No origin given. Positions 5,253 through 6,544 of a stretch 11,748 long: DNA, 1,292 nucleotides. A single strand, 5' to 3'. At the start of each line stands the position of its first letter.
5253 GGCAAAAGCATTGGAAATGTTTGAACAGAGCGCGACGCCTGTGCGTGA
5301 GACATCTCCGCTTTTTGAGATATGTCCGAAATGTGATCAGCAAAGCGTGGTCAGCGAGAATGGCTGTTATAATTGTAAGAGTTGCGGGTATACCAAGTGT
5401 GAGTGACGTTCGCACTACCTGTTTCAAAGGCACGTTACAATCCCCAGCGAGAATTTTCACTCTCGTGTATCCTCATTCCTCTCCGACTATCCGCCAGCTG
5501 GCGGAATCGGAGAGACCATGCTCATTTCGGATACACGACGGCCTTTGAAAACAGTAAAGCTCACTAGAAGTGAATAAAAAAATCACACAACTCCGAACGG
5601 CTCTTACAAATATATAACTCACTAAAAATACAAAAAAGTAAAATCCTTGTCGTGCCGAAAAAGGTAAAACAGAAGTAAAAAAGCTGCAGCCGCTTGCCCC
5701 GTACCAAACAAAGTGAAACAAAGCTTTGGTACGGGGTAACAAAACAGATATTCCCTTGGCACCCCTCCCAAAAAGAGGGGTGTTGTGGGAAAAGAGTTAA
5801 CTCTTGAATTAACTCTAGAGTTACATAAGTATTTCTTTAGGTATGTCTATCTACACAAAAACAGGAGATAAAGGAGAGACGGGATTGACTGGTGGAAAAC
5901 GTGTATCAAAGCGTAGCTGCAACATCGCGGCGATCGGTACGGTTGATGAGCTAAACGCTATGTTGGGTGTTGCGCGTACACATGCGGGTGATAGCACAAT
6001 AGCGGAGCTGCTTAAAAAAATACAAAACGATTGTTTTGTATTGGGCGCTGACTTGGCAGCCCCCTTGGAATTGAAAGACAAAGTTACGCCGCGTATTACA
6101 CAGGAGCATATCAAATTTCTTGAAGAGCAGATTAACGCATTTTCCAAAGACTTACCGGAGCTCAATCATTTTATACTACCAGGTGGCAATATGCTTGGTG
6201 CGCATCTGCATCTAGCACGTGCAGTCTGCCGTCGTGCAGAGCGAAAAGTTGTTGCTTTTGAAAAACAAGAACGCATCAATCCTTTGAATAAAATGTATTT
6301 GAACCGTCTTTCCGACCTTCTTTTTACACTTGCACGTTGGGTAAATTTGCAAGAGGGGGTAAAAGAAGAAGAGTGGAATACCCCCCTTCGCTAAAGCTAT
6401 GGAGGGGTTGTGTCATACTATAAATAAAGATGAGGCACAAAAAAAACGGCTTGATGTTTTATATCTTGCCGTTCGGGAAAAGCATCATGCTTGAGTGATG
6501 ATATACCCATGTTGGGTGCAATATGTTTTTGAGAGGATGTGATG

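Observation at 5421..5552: Nested five-helix element immediately downstream of nrdJ: a candidate new structured RNA or a MITE-like palindromic insert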

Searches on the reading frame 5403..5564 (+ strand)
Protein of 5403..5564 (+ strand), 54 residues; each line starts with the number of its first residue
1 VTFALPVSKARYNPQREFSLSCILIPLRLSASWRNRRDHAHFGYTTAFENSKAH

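Call 35: find_related_loci(query=window:5403-5564:+, collection=viral_contigs, flank=3000)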
Query seq(54 aa) (54 aa) in viral_contigs; peptide patterns used: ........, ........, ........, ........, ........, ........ (x = any residue, [..] = any of these).
91 stretches matched a pattern, but none encodes a relative of the query by tblastn (E <= 1e-3).

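Call 36: find_related_loci(query=window:5403-5564:+, collection=metagenome_contigs, flank=5000)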
Query seq(54 aa) (54 aa) in metagenome_contigs; peptide patterns used: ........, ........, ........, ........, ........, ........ (x = any residue, [..] = any of these).
600 stretches matched a pattern, but none encodes a relative of the query by tblastn (E <= 1e-3).
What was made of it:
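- Tried and rejected: Six degenerate seeds, made by feeding an open frame of the element to find_related_loci, found nothing in viral contigs (call 35) or JGI metagenomes (call 36).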

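Call 37: find_homologous_proteins(query=window:5403-5564:+, max_evalue=10)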
Query seq(54 aa): no candidate shares three 5-residue words with the query. No homologue found.
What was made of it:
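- No homologue among 5.8 billion proteins (call 37), and none by six-seed scans (calls 35, 36).
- Tried and rejected: The protein collection held no spurious ORFs called over other copies (call 37).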

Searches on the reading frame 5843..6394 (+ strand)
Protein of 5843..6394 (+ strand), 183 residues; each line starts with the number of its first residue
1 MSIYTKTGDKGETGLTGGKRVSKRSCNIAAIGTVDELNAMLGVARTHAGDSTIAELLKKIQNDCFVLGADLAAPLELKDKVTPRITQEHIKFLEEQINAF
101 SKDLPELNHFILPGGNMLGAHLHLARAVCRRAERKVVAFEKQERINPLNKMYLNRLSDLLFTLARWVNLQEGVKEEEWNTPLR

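Call 9: search_protein_families(library=pfam, proteins=[window:5843-6394:+])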
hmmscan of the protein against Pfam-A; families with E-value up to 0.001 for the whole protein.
window:5843-6394:+ (183 aa): 1 family
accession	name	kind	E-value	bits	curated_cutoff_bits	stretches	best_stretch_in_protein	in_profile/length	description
PF01923.23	Cob_adeno_trans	-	8.9e-61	205.3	24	1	3-167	1-171/171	Cobalamin adenosyltransferase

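Call 12: find_encoding_contigs(protein=window:5843-6394:+, flank=3000, max_places=10)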
Protein window:5843-6394:+ (183 aa): 1 contig read that carries it; 1 place shown.
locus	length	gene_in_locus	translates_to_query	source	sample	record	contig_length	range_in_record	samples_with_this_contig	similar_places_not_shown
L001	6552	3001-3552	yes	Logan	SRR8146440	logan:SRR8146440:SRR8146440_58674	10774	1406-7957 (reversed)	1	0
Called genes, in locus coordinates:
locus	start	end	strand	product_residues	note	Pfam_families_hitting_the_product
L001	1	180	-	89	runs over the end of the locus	-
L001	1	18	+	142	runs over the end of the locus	PF22784:PTP-SAK, PF00782:DSPc, PF22785:Tc-R-P, PF22741:PTP-NADK (weak)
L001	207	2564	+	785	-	PF00317:Ribonuc_red_lgN, PF02867:Ribonuc_red_lgC, PF12637:TSCPD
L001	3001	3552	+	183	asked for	PF01923:Cob_adeno_trans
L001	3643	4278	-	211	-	-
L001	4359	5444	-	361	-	PF01145:Band_7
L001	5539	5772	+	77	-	-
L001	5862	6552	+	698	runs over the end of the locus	?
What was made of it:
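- Gene callers did not call an ORF here (call 12).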

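Call 24: list_cluster_members(proteins=[P0001, window:5843-6394:+, P0002])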
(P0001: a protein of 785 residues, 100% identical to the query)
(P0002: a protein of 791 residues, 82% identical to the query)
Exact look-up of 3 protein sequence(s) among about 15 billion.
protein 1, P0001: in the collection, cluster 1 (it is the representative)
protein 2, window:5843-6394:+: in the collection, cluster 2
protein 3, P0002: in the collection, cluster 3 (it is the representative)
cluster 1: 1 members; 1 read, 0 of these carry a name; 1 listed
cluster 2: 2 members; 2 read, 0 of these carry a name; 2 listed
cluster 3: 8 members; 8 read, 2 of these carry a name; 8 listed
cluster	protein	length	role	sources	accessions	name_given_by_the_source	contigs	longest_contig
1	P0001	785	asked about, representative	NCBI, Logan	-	-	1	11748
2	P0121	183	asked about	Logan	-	-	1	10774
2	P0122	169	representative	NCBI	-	-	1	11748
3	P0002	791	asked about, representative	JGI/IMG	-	-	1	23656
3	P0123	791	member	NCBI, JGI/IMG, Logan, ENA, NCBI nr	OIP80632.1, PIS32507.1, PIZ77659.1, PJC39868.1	MAG: ribonucleoside-diphosphate reductase, adenosylcobalamin-dependent [Parcubacteria ...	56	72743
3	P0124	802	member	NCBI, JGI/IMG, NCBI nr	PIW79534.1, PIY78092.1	MAG: ribonucleoside-diphosphate reductase, adenosylcobalamin-dependent [Parcubacteria ...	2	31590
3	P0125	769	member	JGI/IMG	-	-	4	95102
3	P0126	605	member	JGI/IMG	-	-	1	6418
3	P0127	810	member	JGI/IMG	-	-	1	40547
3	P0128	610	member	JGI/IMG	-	-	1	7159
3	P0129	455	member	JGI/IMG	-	-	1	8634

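Call 58: find_homologous_proteins(query=window:5843-6394:+, max_evalue=1e-40)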
Query window:5843-6394:+ (183 aa): 2040 proteins with E <= 1e-40 among 8000 candidates; the best 120 are listed.
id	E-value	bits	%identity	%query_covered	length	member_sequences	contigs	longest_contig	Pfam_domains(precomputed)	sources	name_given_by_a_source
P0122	3.1e-106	371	99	92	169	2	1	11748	PF01923.24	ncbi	-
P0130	2.1e-73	264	70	97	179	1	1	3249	PF01923.24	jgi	-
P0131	7.4e-73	262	69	98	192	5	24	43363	PF01923.24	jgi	-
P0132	2.9e-69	250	68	97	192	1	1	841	PF01923.24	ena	-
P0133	4.9e-56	207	58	97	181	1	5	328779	PF01923.24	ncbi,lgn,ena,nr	ncbi:cob(I)yrinic acid a,c-diamide adenosyltransferase [Candidatus Peregrinibacteria bacterium]|nr:c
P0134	9.1e-55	203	57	98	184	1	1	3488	PF01923.24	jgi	jgi:cob(I)alamin adenosyltransferase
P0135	2.0e-54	202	57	98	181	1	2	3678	PF01923.24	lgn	-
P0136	3.9e-53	198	56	99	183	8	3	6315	PF01923.24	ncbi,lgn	ncbi:MAG: cob(I)yrinic acid a,c-diamide adenosyltransferase [Chloroflexaceae bacterium]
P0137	4.7e-53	198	54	97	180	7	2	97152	PF01923.24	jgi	-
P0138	6.3e-53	197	54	97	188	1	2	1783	PF01923.24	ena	-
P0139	6.5e-53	197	54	97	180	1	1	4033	PF01923.24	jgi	-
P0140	7.2e-53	197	56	97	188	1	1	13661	PF01923.24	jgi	-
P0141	1.1e-52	196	55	97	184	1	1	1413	PF01923.24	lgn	-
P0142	1.2e-52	196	54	97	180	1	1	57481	PF01923.24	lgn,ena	-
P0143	1.2e-52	196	54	97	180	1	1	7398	PF01923.24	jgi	-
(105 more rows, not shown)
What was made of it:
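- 5843..6394 (+): PduO-type cobalamin adenosyltransferase, the downstream gene of the proposed transcript. Calls 9 and 58.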

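Call 67: find_encoding_contigs(protein=P0132, flank=3000, max_places=5)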
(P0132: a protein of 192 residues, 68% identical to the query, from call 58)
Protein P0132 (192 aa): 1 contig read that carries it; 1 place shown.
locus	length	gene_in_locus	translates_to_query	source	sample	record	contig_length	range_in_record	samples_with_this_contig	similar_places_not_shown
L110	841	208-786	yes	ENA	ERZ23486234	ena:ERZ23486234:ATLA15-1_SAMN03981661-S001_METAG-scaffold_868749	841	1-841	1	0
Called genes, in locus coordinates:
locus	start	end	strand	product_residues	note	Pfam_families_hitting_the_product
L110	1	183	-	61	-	?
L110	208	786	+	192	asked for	PF01923:Cob_adeno_trans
